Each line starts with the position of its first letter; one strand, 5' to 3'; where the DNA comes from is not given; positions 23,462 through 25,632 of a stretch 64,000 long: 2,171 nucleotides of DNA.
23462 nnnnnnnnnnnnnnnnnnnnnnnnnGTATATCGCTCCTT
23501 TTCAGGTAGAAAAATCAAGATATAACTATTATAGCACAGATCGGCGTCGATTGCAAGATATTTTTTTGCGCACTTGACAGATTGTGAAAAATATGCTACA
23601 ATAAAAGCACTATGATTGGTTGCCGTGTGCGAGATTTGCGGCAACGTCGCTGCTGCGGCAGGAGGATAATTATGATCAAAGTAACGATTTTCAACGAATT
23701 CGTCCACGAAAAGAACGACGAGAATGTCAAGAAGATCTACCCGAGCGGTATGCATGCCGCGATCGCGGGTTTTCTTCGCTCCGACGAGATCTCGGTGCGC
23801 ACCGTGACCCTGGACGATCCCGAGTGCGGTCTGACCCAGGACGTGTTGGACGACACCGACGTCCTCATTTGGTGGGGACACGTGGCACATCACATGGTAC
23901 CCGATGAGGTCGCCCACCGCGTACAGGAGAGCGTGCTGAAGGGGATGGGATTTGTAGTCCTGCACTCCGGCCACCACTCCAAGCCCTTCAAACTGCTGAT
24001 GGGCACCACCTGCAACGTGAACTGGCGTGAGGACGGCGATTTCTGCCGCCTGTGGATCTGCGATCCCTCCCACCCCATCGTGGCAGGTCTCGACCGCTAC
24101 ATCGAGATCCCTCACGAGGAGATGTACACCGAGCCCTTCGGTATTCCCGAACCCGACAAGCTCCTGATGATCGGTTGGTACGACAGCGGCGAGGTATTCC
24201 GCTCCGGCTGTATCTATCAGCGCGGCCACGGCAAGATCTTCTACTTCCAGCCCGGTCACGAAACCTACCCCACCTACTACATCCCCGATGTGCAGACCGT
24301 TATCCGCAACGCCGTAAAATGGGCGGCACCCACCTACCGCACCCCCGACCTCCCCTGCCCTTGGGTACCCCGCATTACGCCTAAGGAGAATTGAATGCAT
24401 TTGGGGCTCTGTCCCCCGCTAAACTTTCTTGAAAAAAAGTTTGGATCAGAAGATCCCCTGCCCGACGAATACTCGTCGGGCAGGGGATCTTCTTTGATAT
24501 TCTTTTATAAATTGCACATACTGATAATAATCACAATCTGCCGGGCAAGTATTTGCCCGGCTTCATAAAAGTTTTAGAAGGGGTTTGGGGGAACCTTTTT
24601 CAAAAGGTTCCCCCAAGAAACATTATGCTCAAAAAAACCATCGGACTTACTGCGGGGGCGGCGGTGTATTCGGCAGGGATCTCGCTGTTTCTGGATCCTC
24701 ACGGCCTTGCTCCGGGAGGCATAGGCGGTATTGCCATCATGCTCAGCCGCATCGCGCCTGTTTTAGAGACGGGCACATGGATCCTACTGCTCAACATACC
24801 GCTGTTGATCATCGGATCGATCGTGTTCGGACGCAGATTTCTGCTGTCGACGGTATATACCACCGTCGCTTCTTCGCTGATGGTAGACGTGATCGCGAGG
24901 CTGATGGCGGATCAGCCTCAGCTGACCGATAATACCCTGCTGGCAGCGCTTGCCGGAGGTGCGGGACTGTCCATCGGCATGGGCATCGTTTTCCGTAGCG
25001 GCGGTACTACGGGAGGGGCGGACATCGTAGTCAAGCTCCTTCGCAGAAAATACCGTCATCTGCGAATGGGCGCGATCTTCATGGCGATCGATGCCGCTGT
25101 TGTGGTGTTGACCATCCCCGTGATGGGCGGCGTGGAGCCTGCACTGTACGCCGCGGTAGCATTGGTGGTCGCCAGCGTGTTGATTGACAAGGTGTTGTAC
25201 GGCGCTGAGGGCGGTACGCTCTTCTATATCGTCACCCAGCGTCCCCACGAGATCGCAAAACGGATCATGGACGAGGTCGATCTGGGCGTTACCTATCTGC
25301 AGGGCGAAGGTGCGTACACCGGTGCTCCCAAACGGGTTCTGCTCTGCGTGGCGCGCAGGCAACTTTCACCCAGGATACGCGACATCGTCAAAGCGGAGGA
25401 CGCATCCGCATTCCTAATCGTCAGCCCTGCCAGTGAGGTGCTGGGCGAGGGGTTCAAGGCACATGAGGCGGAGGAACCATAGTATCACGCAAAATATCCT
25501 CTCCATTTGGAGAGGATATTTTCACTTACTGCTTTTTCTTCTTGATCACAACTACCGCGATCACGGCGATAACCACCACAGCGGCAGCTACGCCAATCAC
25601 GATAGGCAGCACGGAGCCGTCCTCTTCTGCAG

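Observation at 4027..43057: Modular BIME-like hairpin mosaics occupy at least seven intergenic gaps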

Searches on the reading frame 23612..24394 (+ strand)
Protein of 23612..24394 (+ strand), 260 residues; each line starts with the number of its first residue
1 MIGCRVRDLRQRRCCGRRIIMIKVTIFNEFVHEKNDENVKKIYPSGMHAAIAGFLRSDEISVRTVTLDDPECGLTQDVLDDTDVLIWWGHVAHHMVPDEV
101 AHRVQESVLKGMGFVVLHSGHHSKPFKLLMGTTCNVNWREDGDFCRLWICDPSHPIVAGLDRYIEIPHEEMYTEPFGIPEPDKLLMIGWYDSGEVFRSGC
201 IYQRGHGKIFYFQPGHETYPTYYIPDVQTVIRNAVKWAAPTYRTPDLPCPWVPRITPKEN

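Call 19: search_protein_families(library=pfam, proteins=[window:23612-24394:+])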
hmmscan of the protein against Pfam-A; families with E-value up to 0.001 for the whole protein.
window:23612-24394:+ (260 aa): 1 family
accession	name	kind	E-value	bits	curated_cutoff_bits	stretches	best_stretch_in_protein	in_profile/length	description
PF06283.17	ThuA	-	6.5e-36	125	33.4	1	23-238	1-209/209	Trehalose utilisation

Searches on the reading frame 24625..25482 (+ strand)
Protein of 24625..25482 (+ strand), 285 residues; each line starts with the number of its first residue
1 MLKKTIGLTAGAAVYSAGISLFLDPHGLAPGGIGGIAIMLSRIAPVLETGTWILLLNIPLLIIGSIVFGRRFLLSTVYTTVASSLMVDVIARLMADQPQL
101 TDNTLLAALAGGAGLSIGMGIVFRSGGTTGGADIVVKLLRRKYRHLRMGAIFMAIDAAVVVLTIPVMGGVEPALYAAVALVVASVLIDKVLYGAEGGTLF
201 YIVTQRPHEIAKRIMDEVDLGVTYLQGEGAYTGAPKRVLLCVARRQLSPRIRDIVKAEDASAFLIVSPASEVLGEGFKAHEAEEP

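Call 19: search_protein_families(library=pfam, proteins=[window:24625-25482:+])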
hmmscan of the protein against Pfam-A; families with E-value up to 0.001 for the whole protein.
window:24625-25482:+ (285 aa): 2 families
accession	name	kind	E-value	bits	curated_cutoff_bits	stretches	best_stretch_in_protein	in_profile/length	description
PF02588.21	YitT_membrane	-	1.5e-54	185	24.3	1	6-215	3-205/205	Uncharacterised 5xTM membrane BCR, YitT family COG1284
PF10035.14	DUF2179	-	6.6e-18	64.7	22.8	1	221-274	2-55/55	Uncharacterized protein conserved in bacteria (DUF2179)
